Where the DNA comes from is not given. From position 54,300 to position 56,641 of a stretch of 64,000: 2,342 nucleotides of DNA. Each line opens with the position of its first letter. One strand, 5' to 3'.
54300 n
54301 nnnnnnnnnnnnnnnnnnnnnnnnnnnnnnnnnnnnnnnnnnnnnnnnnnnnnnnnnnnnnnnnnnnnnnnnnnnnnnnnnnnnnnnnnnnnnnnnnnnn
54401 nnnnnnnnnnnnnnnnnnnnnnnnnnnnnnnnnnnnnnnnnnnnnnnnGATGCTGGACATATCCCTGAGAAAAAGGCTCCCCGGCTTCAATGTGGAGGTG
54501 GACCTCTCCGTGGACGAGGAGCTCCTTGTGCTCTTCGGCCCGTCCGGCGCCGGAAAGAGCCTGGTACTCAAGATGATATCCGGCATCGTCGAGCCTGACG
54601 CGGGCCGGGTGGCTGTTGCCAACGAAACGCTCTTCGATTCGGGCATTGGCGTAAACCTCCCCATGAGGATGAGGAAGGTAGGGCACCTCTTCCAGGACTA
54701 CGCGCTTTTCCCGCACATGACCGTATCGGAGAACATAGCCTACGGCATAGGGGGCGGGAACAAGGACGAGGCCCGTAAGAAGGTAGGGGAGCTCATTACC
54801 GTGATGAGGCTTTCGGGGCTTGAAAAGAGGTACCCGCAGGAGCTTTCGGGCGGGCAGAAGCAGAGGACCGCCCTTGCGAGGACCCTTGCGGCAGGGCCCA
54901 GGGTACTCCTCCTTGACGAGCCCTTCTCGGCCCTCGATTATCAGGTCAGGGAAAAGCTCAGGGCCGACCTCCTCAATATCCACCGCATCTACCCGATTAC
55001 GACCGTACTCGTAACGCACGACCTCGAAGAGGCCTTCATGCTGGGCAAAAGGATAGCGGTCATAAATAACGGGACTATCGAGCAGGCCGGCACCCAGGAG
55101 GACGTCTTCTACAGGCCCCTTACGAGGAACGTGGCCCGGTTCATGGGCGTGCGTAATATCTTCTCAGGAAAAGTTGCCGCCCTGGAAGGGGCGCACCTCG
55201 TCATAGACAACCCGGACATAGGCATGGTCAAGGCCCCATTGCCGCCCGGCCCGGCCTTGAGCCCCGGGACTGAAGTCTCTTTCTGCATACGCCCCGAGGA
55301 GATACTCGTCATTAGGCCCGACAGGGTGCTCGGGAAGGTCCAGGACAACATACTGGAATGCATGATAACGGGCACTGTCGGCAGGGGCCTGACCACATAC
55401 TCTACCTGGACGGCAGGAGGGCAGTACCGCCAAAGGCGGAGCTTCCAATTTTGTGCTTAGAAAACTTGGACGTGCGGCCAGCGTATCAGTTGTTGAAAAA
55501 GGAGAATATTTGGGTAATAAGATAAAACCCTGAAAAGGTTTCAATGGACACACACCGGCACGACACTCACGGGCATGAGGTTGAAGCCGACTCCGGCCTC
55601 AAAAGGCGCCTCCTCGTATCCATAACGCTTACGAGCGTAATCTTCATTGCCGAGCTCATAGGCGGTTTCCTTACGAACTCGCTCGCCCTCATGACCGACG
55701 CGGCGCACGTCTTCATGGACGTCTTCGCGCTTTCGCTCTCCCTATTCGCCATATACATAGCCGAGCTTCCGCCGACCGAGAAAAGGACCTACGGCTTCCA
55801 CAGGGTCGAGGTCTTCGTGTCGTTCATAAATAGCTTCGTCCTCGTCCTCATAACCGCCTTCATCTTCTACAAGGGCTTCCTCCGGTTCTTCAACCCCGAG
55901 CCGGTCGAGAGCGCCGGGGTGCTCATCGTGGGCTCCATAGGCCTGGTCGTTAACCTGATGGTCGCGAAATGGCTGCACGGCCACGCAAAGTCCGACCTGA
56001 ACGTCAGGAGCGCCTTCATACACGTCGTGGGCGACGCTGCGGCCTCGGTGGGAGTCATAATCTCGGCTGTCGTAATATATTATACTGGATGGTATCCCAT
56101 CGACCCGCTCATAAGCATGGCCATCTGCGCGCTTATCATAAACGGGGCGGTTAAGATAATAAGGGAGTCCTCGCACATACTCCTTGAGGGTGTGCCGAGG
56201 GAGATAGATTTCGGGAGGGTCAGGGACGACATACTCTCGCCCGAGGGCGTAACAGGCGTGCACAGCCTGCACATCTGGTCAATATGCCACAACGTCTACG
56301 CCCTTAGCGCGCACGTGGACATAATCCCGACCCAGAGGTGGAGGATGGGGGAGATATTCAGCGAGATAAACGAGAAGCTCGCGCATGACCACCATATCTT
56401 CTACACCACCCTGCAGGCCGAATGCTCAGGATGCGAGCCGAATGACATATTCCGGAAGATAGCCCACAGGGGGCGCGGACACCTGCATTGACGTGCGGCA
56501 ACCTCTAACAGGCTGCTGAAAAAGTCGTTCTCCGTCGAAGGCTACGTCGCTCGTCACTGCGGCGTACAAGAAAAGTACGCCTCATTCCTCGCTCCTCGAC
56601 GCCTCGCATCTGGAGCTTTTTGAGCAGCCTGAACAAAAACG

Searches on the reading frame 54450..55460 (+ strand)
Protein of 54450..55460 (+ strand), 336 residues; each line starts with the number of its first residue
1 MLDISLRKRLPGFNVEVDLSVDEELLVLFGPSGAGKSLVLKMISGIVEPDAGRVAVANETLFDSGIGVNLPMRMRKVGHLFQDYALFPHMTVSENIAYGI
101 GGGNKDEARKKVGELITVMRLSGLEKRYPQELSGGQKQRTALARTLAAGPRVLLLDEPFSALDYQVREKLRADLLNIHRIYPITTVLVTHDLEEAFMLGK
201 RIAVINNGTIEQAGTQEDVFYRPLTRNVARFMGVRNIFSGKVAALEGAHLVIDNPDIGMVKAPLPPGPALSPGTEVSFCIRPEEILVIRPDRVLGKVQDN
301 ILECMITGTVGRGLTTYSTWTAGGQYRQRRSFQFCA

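Call 8: search_protein_families(library=ncbifam, proteins=[window:54450-55460:+])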
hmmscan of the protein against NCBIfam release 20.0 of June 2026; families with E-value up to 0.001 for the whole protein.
window:54450-55460:+ (336 aa): 182 families (the best 25 are shown)
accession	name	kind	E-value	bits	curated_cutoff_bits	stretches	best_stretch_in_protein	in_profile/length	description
TIGR03265.1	PhnT2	equivalog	3e-75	253.6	457.7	1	16-315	22-305/353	putative 2-aminoethylphosphonate ABC transporter ATP-binding protein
NF040840.2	tungstate_WtpC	equivalog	3.5e-73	246.9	440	1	16-289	18-280/347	tungstate ABC transporter ATP-binding protein WtpC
TIGR01187.1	potA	subfamily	1.3e-70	238.1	355.6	1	28-289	1-256/325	polyamine ABC transporter ATP-binding protein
NF006987.0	PRK09452.1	equivalog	3.1e-68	230.2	482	1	17-289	36-303/378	spermidine/putrescine ABC transporter ATP-binding protein PotA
TIGR00968.1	3a0106s01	subfamily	5e-68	229.2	342.75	1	16-236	18-235/237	sulfate ABC transporter ATP-binding protein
NF040933.2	ABC_arch_GlcV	equivalog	1.4e-67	228.1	450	1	17-291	25-292/357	glucose ABC transporter ATP-binding protein GlcV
NF043075.1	MMSYN1_0197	equivalog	1.2e-64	218.4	550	1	17-292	21-285/341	spermidine/putrescine ABC transporter ATP-binding protein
NF008105.0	PRK10851.1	equivalog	3.3e-63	213.6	502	1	22-304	27-299/362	sulfate/thiosulfate ABC transporter ATP-binding protein CysA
NF008653.0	PRK11650.1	subfamily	3.3e-60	204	432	1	17-292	23-291/357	sn-glycerol-3-phosphate ABC transporter ATP-binding protein UgpC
TIGR03258.1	PhnT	equivalog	1.3e-59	202.1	499.15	1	23-290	34-295/359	2-aminoethylphosphonate ABC transport system ATP-binding subunit PhnT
TIGR02142.1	modC_ABC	equivalog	2.2e-58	198.2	285.05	1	3-308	2-304/353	molybdenum ABC transporter ATP-binding protein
TIGR01186.1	proV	subfamily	9.8e-58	196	326.6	1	16-238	11-236/363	betaine/proline/choline family ABC transporter ATP-binding protein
NF008621.0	PRK11607.1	equivalog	2.3e-57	194.5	613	1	22-287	44-304/377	putrescine ABC transporter ATP-binding subunit PotG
NF008513.0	PRK11432.1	equivalog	2.3e-55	187.9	496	1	17-243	25-248/351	ferric ABC transporter ATP-binding protein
NF008233.0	PRK11000.1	equivalog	3.4e-55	187.4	568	1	16-288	21-291/369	maltose/maltodextrin ABC transporter ATP-binding protein MalK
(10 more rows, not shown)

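Call 9: search_protein_families(library=pfam, proteins=[window:54450-55460:+])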
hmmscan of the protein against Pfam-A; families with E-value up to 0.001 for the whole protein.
window:54450-55460:+ (336 aa): 3 families
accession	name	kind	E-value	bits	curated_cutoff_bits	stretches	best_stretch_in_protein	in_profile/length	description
PF00005.33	ABC_tran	-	1.5e-30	107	25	1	23-159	11-136/137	ABC transporter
PF13304.12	AAA_21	-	9.6e-09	36.1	27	1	125-193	231-301/304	AAA domain, putative AbiEii toxin, Type IV TA system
PF02463.25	SMC_N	-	0.00073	19.5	40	0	113-171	121-180/220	RecF/RecN/SMC N terminal domain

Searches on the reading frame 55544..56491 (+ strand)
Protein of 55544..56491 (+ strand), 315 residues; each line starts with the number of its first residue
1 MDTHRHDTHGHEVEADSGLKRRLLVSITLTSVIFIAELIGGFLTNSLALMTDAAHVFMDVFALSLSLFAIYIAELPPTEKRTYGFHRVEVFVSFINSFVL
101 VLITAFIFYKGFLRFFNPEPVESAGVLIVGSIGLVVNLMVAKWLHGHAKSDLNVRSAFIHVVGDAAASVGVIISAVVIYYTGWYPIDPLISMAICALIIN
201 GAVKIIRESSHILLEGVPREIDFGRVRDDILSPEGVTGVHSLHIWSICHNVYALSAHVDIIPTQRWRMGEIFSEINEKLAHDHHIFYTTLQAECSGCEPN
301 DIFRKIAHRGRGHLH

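Call 8: search_protein_families(library=ncbifam, proteins=[window:55544-56491:+])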
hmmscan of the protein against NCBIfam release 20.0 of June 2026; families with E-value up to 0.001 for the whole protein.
window:55544-56491:+ (315 aa): 10 families
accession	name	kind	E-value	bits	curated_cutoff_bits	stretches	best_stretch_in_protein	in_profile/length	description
TIGR01297.1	CDF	superfamily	1.7e-79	267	82.35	1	20-293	2-281/285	cation diffusion facilitator family transporter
NF002923.0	PRK03557.1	equivalog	3.6e-67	226.9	408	1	8-311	6-308/313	CDF family zinc transporter ZitB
NF033827.1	CDF_efflux_DmeF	equivalog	2.7e-35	122.2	250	2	11-147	6-143/309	CDF family Co(II)/Ni(II) efflux transporter DmeF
NF052621.1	MngEfTpMntE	equivalog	1.9e-18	66.9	500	1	24-218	7-205/293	manganese efflux transporter MntE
NF050169.1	CatEfflxFieF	equivalog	6.6e-17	61.6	420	1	26-246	11-233/282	cation efflux pump FieF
NF033615.1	CDF_MamM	equivalog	6.6e-17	61.6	350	1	25-269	14-261/290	magnetosome biogenesis CDF transporter MamM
NF007064.0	PRK09509.1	equivalog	2.3e-15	56.4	447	1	25-243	15-235/300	CDF family cation-efflux transporter FieF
NF033616.1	CDF_MamB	equivalog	2.1e-12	47.1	350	1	37-246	23-234/284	magnetosome biogenesis CDF transporter MamB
NF040994.1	MamV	equivalog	1.1e-08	34.6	500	1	23-221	16-214/319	CDF transporter MamV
NF052602.1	Zn_efflux_Cdf31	equivalog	3.6e-07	29.9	460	1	19-248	6-243/299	CDF family zinc efflux transporter Cdf31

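Call 9: search_protein_families(library=pfam, proteins=[window:55544-56491:+])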
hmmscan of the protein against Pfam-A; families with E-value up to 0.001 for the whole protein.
window:55544-56491:+ (315 aa): 2 families
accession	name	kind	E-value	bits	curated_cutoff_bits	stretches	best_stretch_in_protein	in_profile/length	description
PF01545.26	Cation_efflux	-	1e-44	153.1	26.6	1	23-214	1-198/198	Cation efflux family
PF16916.11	ZT_dimer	-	9.7e-09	35.6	26.7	1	218-293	1-76/78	Dimerisation domain of Zinc Transporter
